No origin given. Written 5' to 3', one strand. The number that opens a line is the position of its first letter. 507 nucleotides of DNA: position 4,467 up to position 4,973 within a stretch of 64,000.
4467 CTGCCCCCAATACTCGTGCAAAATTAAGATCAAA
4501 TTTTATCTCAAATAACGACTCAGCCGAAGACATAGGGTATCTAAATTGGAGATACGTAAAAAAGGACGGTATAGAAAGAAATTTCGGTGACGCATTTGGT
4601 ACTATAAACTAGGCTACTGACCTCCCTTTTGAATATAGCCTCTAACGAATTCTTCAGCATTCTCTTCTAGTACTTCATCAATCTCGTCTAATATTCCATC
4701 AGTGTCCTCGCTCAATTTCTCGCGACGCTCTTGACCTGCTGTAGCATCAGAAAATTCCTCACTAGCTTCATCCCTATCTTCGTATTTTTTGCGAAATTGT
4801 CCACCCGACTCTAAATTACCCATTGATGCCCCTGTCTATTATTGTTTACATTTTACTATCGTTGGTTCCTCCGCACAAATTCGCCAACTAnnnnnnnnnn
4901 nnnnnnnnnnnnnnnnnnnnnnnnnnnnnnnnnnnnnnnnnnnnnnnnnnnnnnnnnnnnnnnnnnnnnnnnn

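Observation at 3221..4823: Pup (ends in GGQ) paired with a single divergent PafA/Dop-family enzyme, with no Mpa/ARC or proteasome in a reduced, non-actinobacterial-looking context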

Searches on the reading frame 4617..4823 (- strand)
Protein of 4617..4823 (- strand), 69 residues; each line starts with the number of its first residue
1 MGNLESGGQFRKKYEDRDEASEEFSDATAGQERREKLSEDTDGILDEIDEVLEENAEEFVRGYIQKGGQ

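Call 3: search_protein_families(library=pfam, proteins=[window:4617-4823:-], max_evalue=0.01)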
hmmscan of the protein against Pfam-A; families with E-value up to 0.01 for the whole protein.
window:4617-4823:- (69 aa): 1 family
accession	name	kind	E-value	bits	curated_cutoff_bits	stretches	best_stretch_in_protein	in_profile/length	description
PF05639.16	Pup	-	6.8e-24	85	27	1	6-69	3-69/69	Pup-like protein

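Call 4: search_protein_families(library=ncbifam, proteins=[window:4617-4823:-], max_evalue=0.01)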
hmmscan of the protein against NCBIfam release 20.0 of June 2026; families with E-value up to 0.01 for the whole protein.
window:4617-4823:- (69 aa): 1 family
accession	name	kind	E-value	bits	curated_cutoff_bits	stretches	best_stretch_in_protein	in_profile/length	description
TIGR03687.1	pupylate_cterm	equivalog_domain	2.2e-19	69.1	41.45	1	38-69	2-33/33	ubiquitin-like protein Pup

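Call 34: find_homologous_proteins(query=window:4617-4823:-, max_evalue=0.001)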
Query window:4617-4823:- (69 aa): 3275 proteins with E <= 0.001 among 3289 candidates; the best 120 are listed.
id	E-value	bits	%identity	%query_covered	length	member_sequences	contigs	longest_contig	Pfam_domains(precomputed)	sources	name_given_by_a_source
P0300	4.1e-35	136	100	100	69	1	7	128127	PF05639.17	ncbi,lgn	-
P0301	5.9e-16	76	71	84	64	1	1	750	PF05639.17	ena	-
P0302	2.1e-15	74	60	100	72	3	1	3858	PF05639.17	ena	-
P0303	2.1e-15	74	65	91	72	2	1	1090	PF05639.17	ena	-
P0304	4.1e-15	73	68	91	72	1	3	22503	PF05639.17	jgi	jgi:prokaryotic ubiquitin-like protein Pup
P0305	4.7e-15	73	62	100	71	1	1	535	PF05639.17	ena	-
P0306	5.4e-15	73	61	100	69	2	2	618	PF05639.17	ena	-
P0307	5.4e-15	73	60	100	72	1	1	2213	PF05639.17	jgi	jgi:ubiquitin-like protein Pup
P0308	6.2e-15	73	62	100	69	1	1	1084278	PF05639.17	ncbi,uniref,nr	ncbi:ubiquitin-like protein Pup [Bailinhaonella thermotolerans]|uniref:Prokaryotic ubiquitin-like pr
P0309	6.4e-15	73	63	100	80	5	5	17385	PF05639.17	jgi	jgi:prokaryotic ubiquitin-like protein Pup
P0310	6.8e-15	73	64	100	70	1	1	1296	PF05639.17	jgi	jgi:prokaryotic ubiquitin-like protein Pup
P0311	7.9e-15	72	65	91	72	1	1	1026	PF05639.17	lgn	-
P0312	8.0e-15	72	65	91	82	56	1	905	PF05639.17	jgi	jgi:prokaryotic ubiquitin-like protein Pup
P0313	9.2e-15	72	85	58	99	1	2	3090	PF05639.17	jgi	jgi:ubiquitin-like protein Pup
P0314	9.3e-15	72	64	100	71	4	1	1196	PF05639.17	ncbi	-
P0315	1.2e-14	72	80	70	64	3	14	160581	PF05639.17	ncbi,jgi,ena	jgi:prokaryotic ubiquitin-like protein Pup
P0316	1.4e-14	72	58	100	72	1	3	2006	PF05639.17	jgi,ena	-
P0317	1.4e-14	72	60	100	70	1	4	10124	PF05639.17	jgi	jgi:prokaryotic ubiquitin-like protein Pup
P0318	1.5e-14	72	59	100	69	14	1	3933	PF05639.17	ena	-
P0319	1.5e-14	72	61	100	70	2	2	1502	PF05639.17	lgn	-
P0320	1.5e-14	72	87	57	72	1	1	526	PF05639.17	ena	-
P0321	1.6e-14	71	65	91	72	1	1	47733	PF05639.17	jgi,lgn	jgi:ubiquitin-like protein Pup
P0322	1.6e-14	71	85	57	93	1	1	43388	PF05639.17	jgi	-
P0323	1.7e-14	71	87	57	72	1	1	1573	PF05639.17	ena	-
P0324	1.7e-14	71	61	100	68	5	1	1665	PF05639.17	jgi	jgi:prokaryotic ubiquitin-like protein Pup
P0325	1.8e-14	71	58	100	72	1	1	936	PF05639.17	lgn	-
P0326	1.9e-14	71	67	75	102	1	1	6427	PF05639.17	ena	-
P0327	1.9e-14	71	62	100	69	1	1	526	PF05639.17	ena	-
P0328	2.0e-14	71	64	100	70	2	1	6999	PF05639.17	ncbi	-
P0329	2.0e-14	71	61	100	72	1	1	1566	PF05639.17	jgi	jgi:ubiquitin-like protein Pup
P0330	2.3e-14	71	61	100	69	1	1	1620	PF05639.17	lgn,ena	-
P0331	2.3e-14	71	61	100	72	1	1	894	PF05639.17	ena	-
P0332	2.4e-14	71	58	100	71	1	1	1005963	PF05639.17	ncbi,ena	-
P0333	2.5e-14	71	63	91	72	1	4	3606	PF05639.17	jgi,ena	-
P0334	2.5e-14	71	56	100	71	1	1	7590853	PF05639.17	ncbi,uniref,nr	ncbi:ubiquitin-like protein Pup [Frankia sp. QA3]|uniref:ubiquitin-like protein Pup n=1 Tax=Frankia 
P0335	2.7e-14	71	63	100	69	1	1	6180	PF05639.17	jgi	jgi:ubiquitin-like protein Pup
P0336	2.7e-14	71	61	100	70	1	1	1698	PF05639.17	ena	-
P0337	2.9e-14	71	63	100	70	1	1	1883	PF05639.17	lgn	-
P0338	2.9e-14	71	62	100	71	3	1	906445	PF05639.17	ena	-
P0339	3.0e-14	71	61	100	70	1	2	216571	PF05639.17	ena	-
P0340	3.0e-14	71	63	91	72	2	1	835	PF05639.17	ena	-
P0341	3.1e-14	71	58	100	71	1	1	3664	PF05639.17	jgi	jgi:ubiquitin-like protein Pup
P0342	3.2e-14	71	61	100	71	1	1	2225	PF05639.17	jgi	jgi:ubiquitin-like protein Pup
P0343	3.3e-14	71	81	62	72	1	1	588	PF05639.17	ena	-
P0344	3.3e-14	70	61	100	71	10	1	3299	PF05639.17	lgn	-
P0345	3.4e-14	70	63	100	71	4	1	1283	PF05639.17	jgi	jgi:ubiquitin-like protein Pup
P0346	3.4e-14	70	63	100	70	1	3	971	PF05639.17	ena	-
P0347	3.5e-14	70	62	100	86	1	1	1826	PF05639.17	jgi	jgi:prokaryotic ubiquitin-like protein Pup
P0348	3.6e-14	70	61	100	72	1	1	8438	PF05639.17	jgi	jgi:prokaryotic ubiquitin-like protein Pup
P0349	3.7e-14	70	81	62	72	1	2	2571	PF05639.17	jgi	jgi:ubiquitin-like protein Pup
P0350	3.8e-14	70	59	100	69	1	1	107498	PF05639.17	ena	-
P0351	3.9e-14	70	63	100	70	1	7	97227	PF05639.17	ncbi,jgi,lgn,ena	jgi:ubiquitin-like protein Pup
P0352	3.9e-14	70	58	100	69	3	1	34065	PF05639.17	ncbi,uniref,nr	ncbi:prokaryotic ubiquitin-like protein Pup [Acrocarpospora phusangensis]|uniref:Prokaryotic ubiquit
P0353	4.2e-14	70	59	100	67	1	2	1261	PF05639.17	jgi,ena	-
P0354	4.3e-14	70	57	100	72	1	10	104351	PF05639.17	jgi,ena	jgi:ubiquitin-like protein Pup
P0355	4.4e-14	70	63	100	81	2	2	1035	PF05639.17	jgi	jgi:ubiquitin-like protein Pup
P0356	4.5e-14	70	86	62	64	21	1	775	PF05639.17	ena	-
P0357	4.6e-14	70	61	100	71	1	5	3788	PF05639.17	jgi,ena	-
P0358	4.8e-14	70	87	57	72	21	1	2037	PF05639.17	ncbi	-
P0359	4.8e-14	70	59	100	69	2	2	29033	PF05639.17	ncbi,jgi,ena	-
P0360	5.3e-14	70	84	62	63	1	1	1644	PF05639.17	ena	-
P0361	5.5e-14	70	61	100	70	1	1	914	PF05639.17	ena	-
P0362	5.6e-14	70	59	100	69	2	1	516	PF05639.17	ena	-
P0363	5.7e-14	70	59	100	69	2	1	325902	PF05639.17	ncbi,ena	-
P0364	6.2e-14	70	58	100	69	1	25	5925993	PF05639.17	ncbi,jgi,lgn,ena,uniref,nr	ncbi:ubiquitin-like protein Pup [Thermostaphylospora chromogena]|uniref:Prokaryotic ubiquitin-like p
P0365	6.3e-14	70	66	91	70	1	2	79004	PF05639.17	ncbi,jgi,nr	ncbi:MAG TPA: ubiquitin-like protein Pup [Mycobacteriales bacterium]|jgi:ubiquitin-like protein Pup|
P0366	6.4e-14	70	66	91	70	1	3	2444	PF05639.17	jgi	jgi:ubiquitin-like protein Pup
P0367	6.4e-14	70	58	100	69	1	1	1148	PF05639.17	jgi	jgi:prokaryotic ubiquitin-like protein Pup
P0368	6.6e-14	70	61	100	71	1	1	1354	PF05639.17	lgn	-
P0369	6.6e-14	70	57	100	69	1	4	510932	PF05639.17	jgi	jgi:ubiquitin-like protein Pup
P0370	6.6e-14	70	59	100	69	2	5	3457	PF05639.17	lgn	-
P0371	6.7e-14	70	58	100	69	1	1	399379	PF05639.17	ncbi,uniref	ncbi:ubiquitin-like protein Pup [Thermopolyspora sp. NPDC052614]|uniref:ubiquitin-like protein Pup n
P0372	6.7e-14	70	59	100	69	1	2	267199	PF05639.17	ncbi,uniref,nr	ncbi:ubiquitin-like protein Pup [Planomonospora parontospora]|uniref:ubiquitin-like protein Pup n=1 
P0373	6.8e-14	69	61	100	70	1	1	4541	PF05639.17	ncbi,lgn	-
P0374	6.9e-14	69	57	100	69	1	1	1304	PF05639.17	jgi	jgi:prokaryotic ubiquitin-like protein Pup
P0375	6.9e-14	69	63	100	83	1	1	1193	PF05639.17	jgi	jgi:ubiquitin-like protein Pup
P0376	7.0e-14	69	59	100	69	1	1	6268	PF05639.17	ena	-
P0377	7.1e-14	69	57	100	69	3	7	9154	PF05639.17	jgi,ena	jgi:ubiquitin-like protein Pup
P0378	7.3e-14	69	61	100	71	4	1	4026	PF05639.17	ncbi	ncbi:MAG: ubiquitin-like protein Pup [Acidothermaceae bacterium]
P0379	7.3e-14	69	60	100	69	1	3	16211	PF05639.17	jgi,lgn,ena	jgi:ubiquitin-like protein Pup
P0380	7.6e-14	69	58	100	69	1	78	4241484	PF05639.17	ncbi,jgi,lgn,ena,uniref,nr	ncbi:prokaryotic ubiquitin-like protein Pup [Thermobispora bispora]|uniref:Prokaryotic ubiquitin-lik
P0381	7.8e-14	69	58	100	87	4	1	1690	PF05639.17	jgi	jgi:prokaryotic ubiquitin-like protein Pup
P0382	8.1e-14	69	79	57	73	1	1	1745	PF05639.17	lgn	-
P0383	8.3e-14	69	58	100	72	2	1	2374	PF05639.17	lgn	-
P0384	8.6e-14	69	61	100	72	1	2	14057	PF05639.17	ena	-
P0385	8.7e-14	69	63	100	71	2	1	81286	PF05639.17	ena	-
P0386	8.9e-14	69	59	100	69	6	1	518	PF05639.17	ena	-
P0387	9.0e-14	69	58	100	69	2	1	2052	PF05639.17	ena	-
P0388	9.3e-14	69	58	100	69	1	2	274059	PF05639.17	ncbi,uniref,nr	ncbi:prokaryotic ubiquitin-like protein Pup [Acrocarpospora corrugata]|uniref:Prokaryotic ubiquitin-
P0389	9.4e-14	69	63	91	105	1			PF05639.17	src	-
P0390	9.5e-14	69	61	100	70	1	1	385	PF05639.17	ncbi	-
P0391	9.5e-14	69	65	97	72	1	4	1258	PF05639.17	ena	-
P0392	9.5e-14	69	56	100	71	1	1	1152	PF05639.17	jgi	jgi:ubiquitin-like protein Pup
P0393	9.9e-14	69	56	100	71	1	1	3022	PF05639.17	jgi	jgi:ubiquitin-like protein Pup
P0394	1.0e-13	69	87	57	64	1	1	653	PF05639.17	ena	-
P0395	1.0e-13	69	77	70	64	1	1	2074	PF05639.17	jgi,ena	-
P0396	1.0e-13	69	58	100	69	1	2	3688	PF05639.17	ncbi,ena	-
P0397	1.0e-13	69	79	62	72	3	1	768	PF05639.17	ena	-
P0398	1.0e-13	69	58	100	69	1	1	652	PF05639.17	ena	-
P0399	1.0e-13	69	65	93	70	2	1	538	PF05639.17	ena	-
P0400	1.0e-13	69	84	62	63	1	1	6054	PF05639.17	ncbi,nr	ncbi:MAG TPA: ubiquitin-like protein Pup [Pseudonocardiaceae bacterium]|nr:ubiquitin-like protein Pu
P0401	1.1e-13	69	63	94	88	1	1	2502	PF05639.17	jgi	jgi:ubiquitin-like protein Pup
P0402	1.1e-13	69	84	62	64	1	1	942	PF05639.17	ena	-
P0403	1.1e-13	69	63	100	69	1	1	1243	PF05639.17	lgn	-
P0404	1.1e-13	69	61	100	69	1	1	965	PF05639.17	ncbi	-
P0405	1.2e-13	69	57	100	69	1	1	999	PF05639.17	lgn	-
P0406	1.2e-13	69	59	100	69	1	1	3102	PF05639.17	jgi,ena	jgi:ubiquitin-like protein Pup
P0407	1.2e-13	69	57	100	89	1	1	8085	PF05639.17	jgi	jgi:ubiquitin-like protein Pup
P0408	1.2e-13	69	59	100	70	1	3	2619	PF05639.17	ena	-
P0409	1.2e-13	69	61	100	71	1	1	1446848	PF05639.17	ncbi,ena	-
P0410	1.2e-13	69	58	100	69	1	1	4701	PF05639.17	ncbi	-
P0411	1.2e-13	69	62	100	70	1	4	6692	PF05639.17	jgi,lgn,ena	jgi:ubiquitin-like protein Pup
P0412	1.2e-13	69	80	64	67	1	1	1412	PF05639.17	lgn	-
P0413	1.2e-13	69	58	100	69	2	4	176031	PF05639.17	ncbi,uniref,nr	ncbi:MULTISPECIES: ubiquitin-like protein Pup [Planobispora]|uniref:Prokaryotic ubiquitin-like prote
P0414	1.2e-13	69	61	100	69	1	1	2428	PF05639.17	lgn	-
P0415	1.2e-13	69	57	91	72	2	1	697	PF05639.17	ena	-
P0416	1.3e-13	69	58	100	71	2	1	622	PF05639.17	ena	-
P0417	1.3e-13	69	61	100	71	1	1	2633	PF05639.17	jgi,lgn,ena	-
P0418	1.3e-13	69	54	100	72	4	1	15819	PF05639.17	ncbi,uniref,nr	ncbi:ubiquitin-like protein Pup [Candidatus Frankia alpina]|uniref:Prokaryotic ubiquitin-like protei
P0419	1.3e-13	69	62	91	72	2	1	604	PF05639.17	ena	-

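Call 72: search_protein_families(library=padloc, proteins=[window:4617-4823:-], max_evalue=0.01)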
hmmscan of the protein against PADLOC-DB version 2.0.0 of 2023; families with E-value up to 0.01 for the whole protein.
window:4617-4823:- (69 aa): 0 families
